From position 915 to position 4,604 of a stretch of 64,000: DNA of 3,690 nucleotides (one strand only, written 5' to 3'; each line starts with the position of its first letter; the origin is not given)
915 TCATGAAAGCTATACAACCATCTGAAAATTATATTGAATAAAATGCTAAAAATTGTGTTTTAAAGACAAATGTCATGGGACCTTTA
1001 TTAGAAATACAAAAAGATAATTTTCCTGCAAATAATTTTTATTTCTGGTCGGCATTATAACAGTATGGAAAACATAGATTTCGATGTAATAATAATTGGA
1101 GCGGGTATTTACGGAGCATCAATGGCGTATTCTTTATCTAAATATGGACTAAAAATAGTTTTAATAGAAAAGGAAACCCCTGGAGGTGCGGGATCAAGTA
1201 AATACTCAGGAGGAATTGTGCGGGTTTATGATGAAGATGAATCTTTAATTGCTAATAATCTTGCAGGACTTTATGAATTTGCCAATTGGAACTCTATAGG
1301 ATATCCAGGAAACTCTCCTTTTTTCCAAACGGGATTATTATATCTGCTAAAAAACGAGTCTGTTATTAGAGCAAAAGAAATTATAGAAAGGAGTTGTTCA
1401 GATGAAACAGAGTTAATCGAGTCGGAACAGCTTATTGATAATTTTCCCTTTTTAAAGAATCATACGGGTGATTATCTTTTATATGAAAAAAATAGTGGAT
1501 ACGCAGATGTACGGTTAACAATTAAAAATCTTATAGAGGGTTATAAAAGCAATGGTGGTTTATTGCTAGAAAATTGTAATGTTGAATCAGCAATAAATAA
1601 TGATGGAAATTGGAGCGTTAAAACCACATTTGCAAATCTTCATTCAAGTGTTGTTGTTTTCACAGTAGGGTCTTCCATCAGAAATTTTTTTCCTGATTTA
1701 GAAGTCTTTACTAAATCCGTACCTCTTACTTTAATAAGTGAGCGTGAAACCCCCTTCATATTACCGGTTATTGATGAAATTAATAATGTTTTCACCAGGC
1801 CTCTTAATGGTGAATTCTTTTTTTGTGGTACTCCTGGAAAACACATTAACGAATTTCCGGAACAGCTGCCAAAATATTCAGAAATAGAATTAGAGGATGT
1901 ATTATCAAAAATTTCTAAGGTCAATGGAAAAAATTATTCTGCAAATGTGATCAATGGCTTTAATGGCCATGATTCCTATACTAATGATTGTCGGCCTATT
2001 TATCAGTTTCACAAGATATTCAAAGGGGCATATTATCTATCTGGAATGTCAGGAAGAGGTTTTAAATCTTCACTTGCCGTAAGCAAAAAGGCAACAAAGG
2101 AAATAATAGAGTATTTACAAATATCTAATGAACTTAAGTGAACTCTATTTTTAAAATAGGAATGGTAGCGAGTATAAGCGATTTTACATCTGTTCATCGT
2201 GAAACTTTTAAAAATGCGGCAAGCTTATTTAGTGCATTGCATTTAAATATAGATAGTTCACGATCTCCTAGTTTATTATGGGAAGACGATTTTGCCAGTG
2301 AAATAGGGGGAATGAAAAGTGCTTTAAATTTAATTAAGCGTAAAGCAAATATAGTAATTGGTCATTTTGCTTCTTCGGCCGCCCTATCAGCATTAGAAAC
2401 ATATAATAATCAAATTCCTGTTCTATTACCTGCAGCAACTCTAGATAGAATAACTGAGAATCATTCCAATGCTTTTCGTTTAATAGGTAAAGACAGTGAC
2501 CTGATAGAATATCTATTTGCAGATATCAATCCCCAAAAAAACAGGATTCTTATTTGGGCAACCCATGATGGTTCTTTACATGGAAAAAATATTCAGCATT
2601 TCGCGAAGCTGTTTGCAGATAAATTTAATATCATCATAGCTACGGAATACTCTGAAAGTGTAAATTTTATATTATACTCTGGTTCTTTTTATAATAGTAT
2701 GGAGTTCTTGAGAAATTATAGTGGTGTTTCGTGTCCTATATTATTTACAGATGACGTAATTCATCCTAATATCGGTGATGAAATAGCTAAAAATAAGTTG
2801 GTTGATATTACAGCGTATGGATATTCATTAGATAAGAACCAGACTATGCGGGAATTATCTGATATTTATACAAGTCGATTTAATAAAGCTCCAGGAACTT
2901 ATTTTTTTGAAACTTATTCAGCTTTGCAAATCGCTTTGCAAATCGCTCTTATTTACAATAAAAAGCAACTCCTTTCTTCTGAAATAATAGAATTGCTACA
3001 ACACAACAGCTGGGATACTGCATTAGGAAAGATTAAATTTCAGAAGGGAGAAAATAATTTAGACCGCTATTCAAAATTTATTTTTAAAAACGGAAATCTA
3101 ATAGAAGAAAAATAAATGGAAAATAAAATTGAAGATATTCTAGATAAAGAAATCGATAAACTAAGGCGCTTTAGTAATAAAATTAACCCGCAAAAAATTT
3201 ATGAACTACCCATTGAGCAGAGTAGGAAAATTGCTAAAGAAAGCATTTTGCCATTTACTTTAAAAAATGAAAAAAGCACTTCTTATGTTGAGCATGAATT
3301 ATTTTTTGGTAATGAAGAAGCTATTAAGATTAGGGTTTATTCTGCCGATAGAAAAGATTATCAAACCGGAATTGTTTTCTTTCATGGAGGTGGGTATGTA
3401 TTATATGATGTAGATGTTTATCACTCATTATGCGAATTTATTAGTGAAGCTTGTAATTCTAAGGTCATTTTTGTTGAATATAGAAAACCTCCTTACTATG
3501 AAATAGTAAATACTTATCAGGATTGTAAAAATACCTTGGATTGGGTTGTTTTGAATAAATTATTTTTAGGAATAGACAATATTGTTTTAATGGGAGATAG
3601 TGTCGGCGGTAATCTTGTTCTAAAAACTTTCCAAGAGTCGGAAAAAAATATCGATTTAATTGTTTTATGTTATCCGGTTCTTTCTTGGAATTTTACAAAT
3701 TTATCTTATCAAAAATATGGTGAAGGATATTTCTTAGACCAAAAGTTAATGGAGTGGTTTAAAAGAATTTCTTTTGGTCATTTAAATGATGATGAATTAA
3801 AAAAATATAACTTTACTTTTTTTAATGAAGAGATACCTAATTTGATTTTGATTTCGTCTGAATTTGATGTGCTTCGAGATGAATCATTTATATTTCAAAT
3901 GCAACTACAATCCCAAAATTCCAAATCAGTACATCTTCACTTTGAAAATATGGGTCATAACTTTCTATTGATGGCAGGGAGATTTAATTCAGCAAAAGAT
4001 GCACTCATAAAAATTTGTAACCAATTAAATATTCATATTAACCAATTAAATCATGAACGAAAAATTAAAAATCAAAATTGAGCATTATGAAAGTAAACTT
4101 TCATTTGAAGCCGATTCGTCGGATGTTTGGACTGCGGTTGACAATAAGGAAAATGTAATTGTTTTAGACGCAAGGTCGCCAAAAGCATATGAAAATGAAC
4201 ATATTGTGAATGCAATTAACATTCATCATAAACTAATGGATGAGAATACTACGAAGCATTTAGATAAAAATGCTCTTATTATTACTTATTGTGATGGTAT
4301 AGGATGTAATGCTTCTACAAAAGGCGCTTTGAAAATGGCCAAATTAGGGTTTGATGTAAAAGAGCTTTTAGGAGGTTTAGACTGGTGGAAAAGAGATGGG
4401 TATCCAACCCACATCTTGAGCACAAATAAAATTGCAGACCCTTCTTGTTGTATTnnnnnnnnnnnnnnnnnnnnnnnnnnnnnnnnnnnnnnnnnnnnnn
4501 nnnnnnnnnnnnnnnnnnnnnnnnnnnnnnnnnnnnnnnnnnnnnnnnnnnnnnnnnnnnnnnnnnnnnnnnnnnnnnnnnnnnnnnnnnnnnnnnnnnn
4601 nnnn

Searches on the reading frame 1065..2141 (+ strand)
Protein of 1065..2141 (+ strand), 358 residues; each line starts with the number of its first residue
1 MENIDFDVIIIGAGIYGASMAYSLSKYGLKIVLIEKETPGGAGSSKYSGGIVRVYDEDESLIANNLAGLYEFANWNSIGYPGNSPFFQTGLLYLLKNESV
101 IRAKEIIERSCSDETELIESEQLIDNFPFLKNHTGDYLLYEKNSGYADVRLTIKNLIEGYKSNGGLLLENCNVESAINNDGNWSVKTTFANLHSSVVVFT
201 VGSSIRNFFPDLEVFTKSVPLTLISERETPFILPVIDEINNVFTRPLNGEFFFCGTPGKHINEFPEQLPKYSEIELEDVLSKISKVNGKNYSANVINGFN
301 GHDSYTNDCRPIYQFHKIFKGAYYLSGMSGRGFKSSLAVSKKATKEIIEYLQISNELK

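Call 6: search_protein_families(library=pfam, proteins=[window:1065-2138:+], max_evalue=0.001)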
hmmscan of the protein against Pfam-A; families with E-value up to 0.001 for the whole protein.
window:1065-2138:+ (358 aa): 7 families
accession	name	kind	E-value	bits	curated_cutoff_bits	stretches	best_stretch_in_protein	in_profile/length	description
PF01266.30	DAO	-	4.7e-35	122.2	27.9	1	7-344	1-351/353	FAD dependent oxidoreductase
PF13450.12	NAD_binding_8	-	1.3e-07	32.3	21.9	1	10-50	1-42/68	NAD(P)-binding Rossmann-like domain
PF00890.30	FAD_binding_2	-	2.2e-06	27.6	20.4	1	7-59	1-52/414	FAD binding domain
PF01946.23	Thi4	-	6.2e-06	26.1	26.2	1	4-44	16-57/235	Thi4 family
PF07992.20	Pyr_redox_2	-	0.00031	20.7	26.1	1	6-38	1-33/291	Pyridine nucleotide-disulphide oxidoreductase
PF01494.25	FAD_binding_3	-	0.00034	20.4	22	1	6-37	2-33/349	FAD binding domain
PF12831.13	FAD_oxidored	-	0.00042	20.2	27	1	7-62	1-57/416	FAD dependent oxidoreductase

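Call 19: search_protein_families(library=ncbifam, proteins=[window:1065-2138:+], max_evalue=0.01)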
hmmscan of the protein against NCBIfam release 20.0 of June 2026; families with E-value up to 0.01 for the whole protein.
window:1065-2138:+ (358 aa): 86 families (the best 25 are shown)
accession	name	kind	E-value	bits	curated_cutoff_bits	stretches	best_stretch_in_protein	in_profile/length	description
NF008425.0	PRK11259.1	equivalog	1.9e-19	69.9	257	1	5-215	4-215/377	N-methyl-L-tryptophan oxidase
TIGR01377.1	soxA_mon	subfamily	2.7e-15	56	479.65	1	6-212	1-207/381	amino oxidase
NF033460.1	glycerol3P_ox_II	equivalog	5.5e-11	42.2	460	1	6-53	2-49/361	type 2 glycerol-3-phosphate oxidase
TIGR02352.1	thiamin_ThiO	equivalog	6e-10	38.7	250.8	1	8-219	1-218/351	glycine oxidase ThiO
TIGR03364.1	HpnW_proposed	hypoth_equivalog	3.3e-09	36.3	285.1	1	7-212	2-204/365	TIGR03364 family FAD-dependent oxidoreductase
NF002481.1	PRK01747.1-2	equivalog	9.4e-09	34.6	600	1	7-212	240-427/611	bifunctional tRNA (5-methylaminomethyl-2-thiouridine)(34)-methyltransferase MnmC2/FAD-dependent 5-carboxymethylaminomethyl-2-thiouridine(34)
TIGR03197.1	MnmC_Cterm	equivalog_domain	2e-08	33.7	174.2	1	7-210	1-208/400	FAD-dependent 5-carboxymethylaminomethyl-2-thiouridine(34) oxidoreductase MnmC1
TIGR02032.1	GG-red-SF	subfamily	2e-07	31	158.8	1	6-52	1-44/297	geranylgeranyl reductase family protein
NF050086.1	pipecolate_AmaA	exception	7.1e-07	28.2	600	1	3-49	23-69/425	L-pipecolate oxidase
NF005612.0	PRK07364.1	equivalog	1.1e-06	27.4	487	1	3-39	16-52/415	FAD-dependent hydroxylase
TIGR00292.1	TIGR00292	equivalog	3.8e-06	26.3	148.3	1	4-45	20-61/254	sulfide-dependent adenosine diphosphate thiazole synthase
NF008726.1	PRK11728.1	equivalog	7.5e-06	25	299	1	7-202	2-199/389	L-2-hydroxyglutarate oxidase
NF041080.1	DGGGPL_reductase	equivalog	8.4e-06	24.9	580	1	6-44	2-40/447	digeranylgeranylglycerophospholipid reductase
NF008899.0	PRK12266.1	equivalog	1.1e-05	24.1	360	1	4-46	5-47/508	glycerol-3-phosphate dehydrogenase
NF001933.0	PRK00711.1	subfamily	1.3e-05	24.5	383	1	8-50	3-45/429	D-amino acid dehydrogenase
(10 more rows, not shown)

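Call 29: find_encoding_contigs(protein=window:1065-2141:+, flank=10000, max_places=10)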
Protein window:1065-2141:+ (358 aa): no gene with exactly this product is on record in the collection.

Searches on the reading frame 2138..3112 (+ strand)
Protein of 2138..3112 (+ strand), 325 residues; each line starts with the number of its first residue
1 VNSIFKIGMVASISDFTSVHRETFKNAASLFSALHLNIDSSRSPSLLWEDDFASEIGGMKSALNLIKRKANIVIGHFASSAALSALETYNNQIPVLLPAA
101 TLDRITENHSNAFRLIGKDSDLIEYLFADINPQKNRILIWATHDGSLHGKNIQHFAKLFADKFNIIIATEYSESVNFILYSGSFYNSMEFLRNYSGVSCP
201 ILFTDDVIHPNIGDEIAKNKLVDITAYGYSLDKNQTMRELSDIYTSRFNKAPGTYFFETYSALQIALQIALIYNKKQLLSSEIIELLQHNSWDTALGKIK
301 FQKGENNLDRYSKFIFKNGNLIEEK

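Call 6: search_protein_families(library=pfam, proteins=[window:2138-3112:+], max_evalue=0.001)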
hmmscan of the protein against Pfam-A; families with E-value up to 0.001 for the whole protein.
window:2138-3112:+ (325 aa): 0 families

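Call 19: search_protein_families(library=ncbifam, proteins=[window:2138-3112:+], max_evalue=0.01)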
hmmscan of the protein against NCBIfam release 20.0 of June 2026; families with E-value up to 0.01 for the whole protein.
window:2138-3112:+ (325 aa): 1 family
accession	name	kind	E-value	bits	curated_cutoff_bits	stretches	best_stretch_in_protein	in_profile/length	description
NF011933.0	PRK15404.1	subfamily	1.1e-12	47.7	477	1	62-304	86-347/370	high-affinity branched-chain amino acid ABC transporter substrate-binding protein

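Call 20: search_solved_structures(query=window:2138-3112:+, max_evalue=1)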
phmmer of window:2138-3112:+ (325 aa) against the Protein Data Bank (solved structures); distinct sequences matched with E-value up to 1: 7.
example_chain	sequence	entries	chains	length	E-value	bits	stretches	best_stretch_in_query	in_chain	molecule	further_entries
3ip5_A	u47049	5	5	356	1.1e-06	31.7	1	47-319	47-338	ABC transporter, substrate binding protein (Amino acid)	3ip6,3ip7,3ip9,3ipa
3ipc_A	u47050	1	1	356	1.4e-05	28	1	47-319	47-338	ABC transporter, substrate binding protein (Amino acid)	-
2lbp_A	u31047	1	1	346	7.7e-05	25.6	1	64-302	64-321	LEUCINE-BINDING PROTEIN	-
1usg_A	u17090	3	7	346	0.00014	24.7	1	64-302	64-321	LEUCINE-SPECIFIC BINDING PROTEIN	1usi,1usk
3nnd_B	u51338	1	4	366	0.02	17.7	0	224-307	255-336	Possible substrate binding protein of ABC transporter system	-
3n0x_A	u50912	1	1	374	0.022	17.5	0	224-307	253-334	Possible substrate binding protein of ABC transporter system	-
4ey3_A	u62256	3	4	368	0.025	17.3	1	4-109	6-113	Twin-arginine translocation pathway signal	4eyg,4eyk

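Call 57: find_related_loci(query=A2, collection=genome_contigs, flank=10000)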
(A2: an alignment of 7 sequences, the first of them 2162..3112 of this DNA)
Query A2 (317 aa) in genome_contigs; peptide patterns used: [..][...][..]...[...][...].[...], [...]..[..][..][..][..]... (x = any residue, [..] = any of these).
65 stretches matched a pattern; 6 encode a relative of the query (tblastn E <= 1e-3); 6 distinct loci.
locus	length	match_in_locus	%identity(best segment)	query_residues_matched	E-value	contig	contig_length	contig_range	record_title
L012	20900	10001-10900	37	10-311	2e-48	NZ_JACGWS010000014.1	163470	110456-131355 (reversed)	Kordia aestuariivivens strain YSTF-M3 14, whole genome shotgun sequence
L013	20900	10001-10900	35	3-310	3e-48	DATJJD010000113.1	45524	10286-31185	MAG TPA_asm: Puia sp. isolate SMAG_U15556 k141_7946685, whole genome shotgun sequence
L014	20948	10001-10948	33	1-317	5e-48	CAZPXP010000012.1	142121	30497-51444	MAG TPA_asm: uncultured Ferruginibacter sp. isolate SRP292972_co3_135 genome assembly, contig: NODE_160_length_142121_co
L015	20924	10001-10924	32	3-314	1e-47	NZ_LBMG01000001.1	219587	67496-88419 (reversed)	Kordia jejudonensis strain SSK3-3 contig1, whole genome shotgun sequence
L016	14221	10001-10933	33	1-313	1e-46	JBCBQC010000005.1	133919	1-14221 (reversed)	MAG: Bacteroidota bacterium isolate J06634_9 NODE_5_length_133919_cov_10.115390, whole genome shotgun sequence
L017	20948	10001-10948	33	1-317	7e-48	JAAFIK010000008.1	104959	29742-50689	MAG: Chitinophagales bacterium isolate bin73.metabat.ball.181 WN_Chitinophagales_2_scaffold_8, whole genome shotgun sequ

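Call 76: search_protein_families(library=pfam, proteins=[L012:17428-20898:+], max_evalue=0.01)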
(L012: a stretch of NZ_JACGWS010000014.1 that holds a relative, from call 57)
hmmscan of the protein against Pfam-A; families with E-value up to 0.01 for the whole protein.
L012:17428-20898:+ (1157 aa): 2 families
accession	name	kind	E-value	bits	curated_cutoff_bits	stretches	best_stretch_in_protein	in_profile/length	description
PF00668.25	Condensation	-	3.5e-103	346.2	30.6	1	67-518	3-455/456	Condensation domain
PF18563.6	TubC_N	-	2.2e-14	53.7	26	1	3-54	1-52/52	TubC N-terminal docking domain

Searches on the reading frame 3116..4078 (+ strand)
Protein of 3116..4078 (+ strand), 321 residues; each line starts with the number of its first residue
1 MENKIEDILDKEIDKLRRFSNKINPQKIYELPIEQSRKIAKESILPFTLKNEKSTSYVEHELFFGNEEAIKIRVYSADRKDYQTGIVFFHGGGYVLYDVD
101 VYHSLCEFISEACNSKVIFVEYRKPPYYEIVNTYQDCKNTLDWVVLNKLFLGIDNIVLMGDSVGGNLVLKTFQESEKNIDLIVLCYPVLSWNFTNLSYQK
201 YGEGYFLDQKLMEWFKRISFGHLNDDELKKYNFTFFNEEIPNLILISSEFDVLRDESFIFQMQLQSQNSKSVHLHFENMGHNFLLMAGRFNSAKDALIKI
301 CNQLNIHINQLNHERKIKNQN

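Call 6: search_protein_families(library=pfam, proteins=[window:3116-4078:+], max_evalue=0.001)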
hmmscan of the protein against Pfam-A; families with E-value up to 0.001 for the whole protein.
window:3116-4078:+ (321 aa): 4 families
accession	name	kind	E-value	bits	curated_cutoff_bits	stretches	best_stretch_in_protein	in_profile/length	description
PF07859.19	Abhydrolase_3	-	3.2e-36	125.5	25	1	86-284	1-209/210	alpha/beta hydrolase fold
PF00326.27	Peptidase_S9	-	3.2e-07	30.5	22.6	1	132-283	43-189/213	Prolyl oligopeptidase family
PF20434.5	BD-FAE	-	4.3e-07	30.1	26.8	1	82-170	12-106/215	BD-FAE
PF10340.15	Say1_Mug180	-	6.3e-07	29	21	1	86-173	125-214/374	Steryl acetyl hydrolase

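Call 19: search_protein_families(library=ncbifam, proteins=[window:3116-4078:+], max_evalue=0.01)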
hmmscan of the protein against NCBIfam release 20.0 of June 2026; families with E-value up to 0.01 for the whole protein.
window:3116-4078:+ (321 aa): 6 families
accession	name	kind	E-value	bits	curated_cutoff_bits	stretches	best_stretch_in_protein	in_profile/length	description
NF058653.1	LipP1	equivalog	1.7e-49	168.3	350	1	21-304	11-300/300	LipP1 family hormone-sensitive lipase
NF033149.0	CHL_hydrolase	equivalog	1.2e-28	99.9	500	1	70-297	61-295/310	chloramphenicol hydrolase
NF007547.0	PRK10162.1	equivalog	5e-15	55.2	389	1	67-298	69-309/321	acetyl esterase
NF058651.1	GESAG_HSLs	subfamily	5.9e-08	32.1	430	1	81-191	65-174/296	GESAG motif subfamily hormone-sensitive lipase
NF058649.1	GTSAG_HSLs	subfamily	0.0011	18.4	380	0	82-130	90-136/312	GTSAG motif subfamily hormone-sensitive lipase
NF058665.1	HaHSL_fam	equivalog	0.0066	15.8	320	1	57-174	36-147/260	hormone-sensitive lipase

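Call 53: find_encoding_contigs(protein=window:3116-4078:+, flank=10000, max_places=4)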
Protein window:3116-4078:+ (321 aa): 4 contigs read that carry it; 2 places shown.
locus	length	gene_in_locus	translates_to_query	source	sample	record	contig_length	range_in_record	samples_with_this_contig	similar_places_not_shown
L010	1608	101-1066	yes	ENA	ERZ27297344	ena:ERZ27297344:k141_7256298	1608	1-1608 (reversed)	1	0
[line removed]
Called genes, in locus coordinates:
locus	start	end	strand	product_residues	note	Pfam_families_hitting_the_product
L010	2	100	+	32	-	?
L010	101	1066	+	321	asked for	PF10340:Say1_Mug180 (weak), PF20434:BD-FAE (weak), PF07859:Abhydrolase_3, PF00326:Peptidase_S9 (weak)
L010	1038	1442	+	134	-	PF00581:Rhodanese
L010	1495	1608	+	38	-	?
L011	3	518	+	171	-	?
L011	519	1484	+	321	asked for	PF10340:Say1_Mug180 (weak), PF20434:BD-FAE (weak), PF07859:Abhydrolase_3, PF00326:Peptidase_S9 (weak)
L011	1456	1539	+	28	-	?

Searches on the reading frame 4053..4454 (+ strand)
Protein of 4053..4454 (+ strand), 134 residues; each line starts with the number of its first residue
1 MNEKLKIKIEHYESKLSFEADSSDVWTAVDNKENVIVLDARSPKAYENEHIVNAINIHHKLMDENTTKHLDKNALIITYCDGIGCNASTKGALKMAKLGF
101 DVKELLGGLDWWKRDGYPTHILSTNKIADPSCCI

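Call 6: search_protein_families(library=pfam, proteins=[window:4053-4454:+], max_evalue=0.001)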
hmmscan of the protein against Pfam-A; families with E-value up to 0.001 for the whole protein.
window:4053-4454:+ (134 aa): 1 family
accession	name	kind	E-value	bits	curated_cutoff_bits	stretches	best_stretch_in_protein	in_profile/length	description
PF00581.25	Rhodanese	-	9.2e-16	58.6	22.2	1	28-114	8-101/102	Rhodanese-like domain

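Call 19: search_protein_families(library=ncbifam, proteins=[window:4053-4454:+], max_evalue=0.01)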
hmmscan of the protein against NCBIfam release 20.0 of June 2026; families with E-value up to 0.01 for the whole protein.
window:4053-4454:+ (134 aa): 13 families
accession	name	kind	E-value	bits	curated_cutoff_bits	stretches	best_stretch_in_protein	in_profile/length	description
NF045521.1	rhoda_near_glyco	subfamily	1.2e-12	47.8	145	1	29-118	26-114/144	rhodanese homology domain-containing protein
TIGR04568.1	arch_SelU_Nterm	equivalog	1.2e-10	41.6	200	2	31-66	100-135/215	selenouridine synthase SelU-like subunit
NF041203.1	rhodanese_LYCAU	equivalog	3.5e-10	39.6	115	1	31-119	33-123/126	rhodanese-related (seleno)protein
NF006444.0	PRK08762.1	equivalog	7.4e-08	31.4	449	1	31-120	26-115/387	molybdopterin-synthase adenylyltransferase MoeB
NF045694.1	seleno_TsoB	exception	2e-07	29.5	805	1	25-124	51-161/572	rhodanese/DsbD fusion-like selenoprotein TsoB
NF033833.0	rhodan_ChrE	equivalog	1.1e-06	28.6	120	1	22-120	7-105/108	rhodanese family chromate resistance protein ChrE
NF001195.0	PRK00162.1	equivalog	5e-06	26.8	102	1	31-116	17-100/108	thiosulfate sulfurtransferase GlpE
NF007627.0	PRK10287.1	equivalog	1.9e-05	24.8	102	1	38-110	24-95/104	thiosulfate sulfurtransferase PspE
TIGR02981.1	phageshock_pspE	exception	2.6e-05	24.5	126.3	1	38-109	22-92/101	thiosulfate sulfurtransferase PspE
NF008750.0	PRK11784.1-2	equivalog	0.00012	21.3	241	1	31-58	12-39/346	tRNA 2-selenouridine(34) synthase MnmH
NF001133.1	PRK00142.1-1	equivalog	0.00034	20.2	170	1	24-109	111-200/229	oxygen-dependent tRNA uridine(34) hydroxylase TrhO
NF005902.0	PRK07878.1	equivalog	0.00094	18.2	647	1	24-113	293-382/392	adenylyltransferase/sulfurtransferase MoeZ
NF008752.0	PRK11784.1-4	equivalog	0.0019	17.1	266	0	33-58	17-42/357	tRNA 2-selenouridine(34) synthase MnmH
